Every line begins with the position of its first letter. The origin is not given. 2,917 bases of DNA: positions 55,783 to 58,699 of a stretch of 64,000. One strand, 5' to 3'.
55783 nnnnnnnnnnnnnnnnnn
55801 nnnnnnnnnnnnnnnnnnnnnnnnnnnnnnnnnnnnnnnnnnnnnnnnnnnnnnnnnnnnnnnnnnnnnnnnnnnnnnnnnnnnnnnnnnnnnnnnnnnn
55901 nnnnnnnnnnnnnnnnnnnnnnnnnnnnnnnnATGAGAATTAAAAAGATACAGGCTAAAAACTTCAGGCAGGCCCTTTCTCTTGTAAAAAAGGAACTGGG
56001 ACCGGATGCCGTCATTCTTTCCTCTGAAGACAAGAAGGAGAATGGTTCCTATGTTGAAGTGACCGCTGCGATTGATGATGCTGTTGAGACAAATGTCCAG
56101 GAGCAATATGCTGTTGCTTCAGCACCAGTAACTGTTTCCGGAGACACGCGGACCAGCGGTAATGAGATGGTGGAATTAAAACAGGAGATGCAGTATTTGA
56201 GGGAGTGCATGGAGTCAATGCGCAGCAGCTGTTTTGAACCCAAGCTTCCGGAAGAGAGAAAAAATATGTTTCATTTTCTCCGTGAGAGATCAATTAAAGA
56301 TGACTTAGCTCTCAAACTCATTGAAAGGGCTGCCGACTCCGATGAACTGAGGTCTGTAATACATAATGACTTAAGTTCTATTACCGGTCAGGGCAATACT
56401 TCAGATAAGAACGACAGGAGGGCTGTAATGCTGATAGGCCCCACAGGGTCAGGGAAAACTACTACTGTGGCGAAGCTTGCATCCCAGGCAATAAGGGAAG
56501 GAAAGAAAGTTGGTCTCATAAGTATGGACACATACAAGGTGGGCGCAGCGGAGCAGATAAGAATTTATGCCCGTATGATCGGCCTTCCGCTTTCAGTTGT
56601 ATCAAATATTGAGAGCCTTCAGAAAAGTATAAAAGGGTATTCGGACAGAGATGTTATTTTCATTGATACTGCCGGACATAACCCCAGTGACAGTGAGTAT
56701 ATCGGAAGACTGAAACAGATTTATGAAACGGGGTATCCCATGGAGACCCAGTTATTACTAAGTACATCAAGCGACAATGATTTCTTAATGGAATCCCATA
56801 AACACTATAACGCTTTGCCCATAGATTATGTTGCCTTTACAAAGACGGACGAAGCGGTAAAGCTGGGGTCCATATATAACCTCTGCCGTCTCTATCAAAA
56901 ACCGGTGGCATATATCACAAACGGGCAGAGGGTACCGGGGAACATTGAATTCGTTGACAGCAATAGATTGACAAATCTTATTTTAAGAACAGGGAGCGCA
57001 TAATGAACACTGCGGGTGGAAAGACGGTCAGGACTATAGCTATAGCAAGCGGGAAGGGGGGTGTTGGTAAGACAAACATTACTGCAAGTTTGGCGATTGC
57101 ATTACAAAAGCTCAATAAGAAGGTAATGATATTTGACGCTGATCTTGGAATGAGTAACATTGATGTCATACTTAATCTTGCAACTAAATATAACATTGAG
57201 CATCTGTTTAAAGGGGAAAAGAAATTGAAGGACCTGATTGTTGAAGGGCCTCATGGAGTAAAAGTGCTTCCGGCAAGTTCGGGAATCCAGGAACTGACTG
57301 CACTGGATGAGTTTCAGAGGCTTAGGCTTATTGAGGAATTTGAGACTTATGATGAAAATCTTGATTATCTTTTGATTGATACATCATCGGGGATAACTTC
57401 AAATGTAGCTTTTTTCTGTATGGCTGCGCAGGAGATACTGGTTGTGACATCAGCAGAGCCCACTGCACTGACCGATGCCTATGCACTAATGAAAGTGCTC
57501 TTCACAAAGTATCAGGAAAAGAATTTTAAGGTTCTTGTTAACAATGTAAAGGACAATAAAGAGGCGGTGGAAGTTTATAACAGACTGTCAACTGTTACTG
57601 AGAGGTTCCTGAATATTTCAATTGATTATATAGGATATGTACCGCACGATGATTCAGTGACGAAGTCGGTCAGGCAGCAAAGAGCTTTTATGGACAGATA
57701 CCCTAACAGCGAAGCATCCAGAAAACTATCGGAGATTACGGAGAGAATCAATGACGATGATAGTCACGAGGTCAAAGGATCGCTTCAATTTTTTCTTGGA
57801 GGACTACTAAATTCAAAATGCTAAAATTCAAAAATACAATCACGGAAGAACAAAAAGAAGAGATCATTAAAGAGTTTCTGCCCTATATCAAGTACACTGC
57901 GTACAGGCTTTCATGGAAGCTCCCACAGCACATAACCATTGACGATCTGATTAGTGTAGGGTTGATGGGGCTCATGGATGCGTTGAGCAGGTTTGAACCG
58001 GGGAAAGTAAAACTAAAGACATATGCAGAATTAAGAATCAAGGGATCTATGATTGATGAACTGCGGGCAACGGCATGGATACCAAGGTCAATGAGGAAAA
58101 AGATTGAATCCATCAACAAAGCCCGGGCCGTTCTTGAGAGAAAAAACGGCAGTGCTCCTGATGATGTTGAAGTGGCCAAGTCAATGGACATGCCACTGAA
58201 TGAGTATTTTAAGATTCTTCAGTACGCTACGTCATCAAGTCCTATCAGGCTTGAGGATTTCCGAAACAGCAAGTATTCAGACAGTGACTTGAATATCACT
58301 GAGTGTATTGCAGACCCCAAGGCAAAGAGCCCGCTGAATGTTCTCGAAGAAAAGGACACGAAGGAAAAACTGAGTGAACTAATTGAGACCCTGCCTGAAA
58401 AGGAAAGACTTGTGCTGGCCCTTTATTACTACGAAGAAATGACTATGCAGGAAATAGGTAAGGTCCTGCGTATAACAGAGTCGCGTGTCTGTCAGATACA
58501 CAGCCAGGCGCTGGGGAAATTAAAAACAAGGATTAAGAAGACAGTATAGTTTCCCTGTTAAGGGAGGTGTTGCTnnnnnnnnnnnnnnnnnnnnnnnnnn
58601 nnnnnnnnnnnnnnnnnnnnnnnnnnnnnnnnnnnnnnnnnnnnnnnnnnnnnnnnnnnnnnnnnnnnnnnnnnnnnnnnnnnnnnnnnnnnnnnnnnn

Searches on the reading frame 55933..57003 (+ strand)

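Call 64: search_protein_families(library=pfam, proteins=[window:55933-57003:+], max_evalue=0.00001)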
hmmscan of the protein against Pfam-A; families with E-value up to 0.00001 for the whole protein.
window:55933-57003:+ (356 aa): 2 families
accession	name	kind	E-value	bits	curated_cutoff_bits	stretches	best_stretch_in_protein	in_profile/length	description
PF00448.28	SRP54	-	2e-38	132.5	22.7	1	164-351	3-195/196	SRP54-type protein, GTPase domain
PF25199.1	nSTAND_NTPase5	-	1.4e-06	28.6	34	1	155-201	34-81/145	Novel STAND NTPase 5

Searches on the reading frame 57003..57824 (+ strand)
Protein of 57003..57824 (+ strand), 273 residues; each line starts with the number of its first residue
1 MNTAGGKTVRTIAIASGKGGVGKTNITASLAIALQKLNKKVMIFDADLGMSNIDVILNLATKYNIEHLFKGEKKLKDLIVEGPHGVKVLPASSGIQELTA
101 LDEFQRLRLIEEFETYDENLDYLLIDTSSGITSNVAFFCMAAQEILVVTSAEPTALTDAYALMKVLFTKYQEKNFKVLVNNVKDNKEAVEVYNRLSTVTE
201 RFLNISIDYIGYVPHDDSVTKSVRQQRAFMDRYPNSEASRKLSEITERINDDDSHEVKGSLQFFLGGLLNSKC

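Call 64: search_protein_families(library=pfam, proteins=[window:57003-57824:+], max_evalue=0.00001)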
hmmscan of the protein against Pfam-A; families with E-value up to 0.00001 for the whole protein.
window:57003-57824:+ (273 aa): 6 families
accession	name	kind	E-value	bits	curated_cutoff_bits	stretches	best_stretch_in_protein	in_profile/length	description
PF10609.15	ParA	-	8.2e-21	75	27.1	1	10-249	4-245/246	NUBPL iron-transfer P-loop NTPase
PF13614.12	AAA_31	-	1.6e-18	67.7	27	1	10-171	2-169/177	AAA domain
PF01656.29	CbiA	-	7.6e-17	61.9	25.4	1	12-225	1-121/125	CobQ/CobB/MinD/ParA nucleotide binding domain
PF00142.24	Fer4_NifH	-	3.1e-14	53.5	25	1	12-254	3-249/271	4Fe-4S iron sulfur cluster binding proteins, NifH/frxC family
PF02374.21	ArsA_ATPase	-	5e-07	29.7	24.3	1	13-47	4-38/305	Anion-transporting ATPase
PF06564.18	CBP_BcsQ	-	6.7e-06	26.2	21.3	0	12-149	4-145/234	Cellulose biosynthesis protein BcsQ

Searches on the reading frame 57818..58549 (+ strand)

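Call 64: search_protein_families(library=pfam, proteins=[window:57818-58549:+], max_evalue=0.00001)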
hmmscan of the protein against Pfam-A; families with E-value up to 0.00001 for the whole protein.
window:57818-58549:+ (243 aa): 4 families
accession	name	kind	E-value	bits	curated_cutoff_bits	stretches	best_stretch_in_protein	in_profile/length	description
PF04545.22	Sigma70_r4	-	2.1e-18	66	24.1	1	189-236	2-49/50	Sigma-70, region 4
PF04542.20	Sigma70_r2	-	4e-13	49.4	24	1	17-87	2-70/71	Sigma-70 region 2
PF08281.18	Sigma70_r4_2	-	8.4e-10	38.6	25.7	1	183-235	2-54/54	Sigma-70, region 4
PF04539.22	Sigma70_r3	-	4.7e-08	33.5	25.3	1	95-157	2-64/78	Sigma-70 region 3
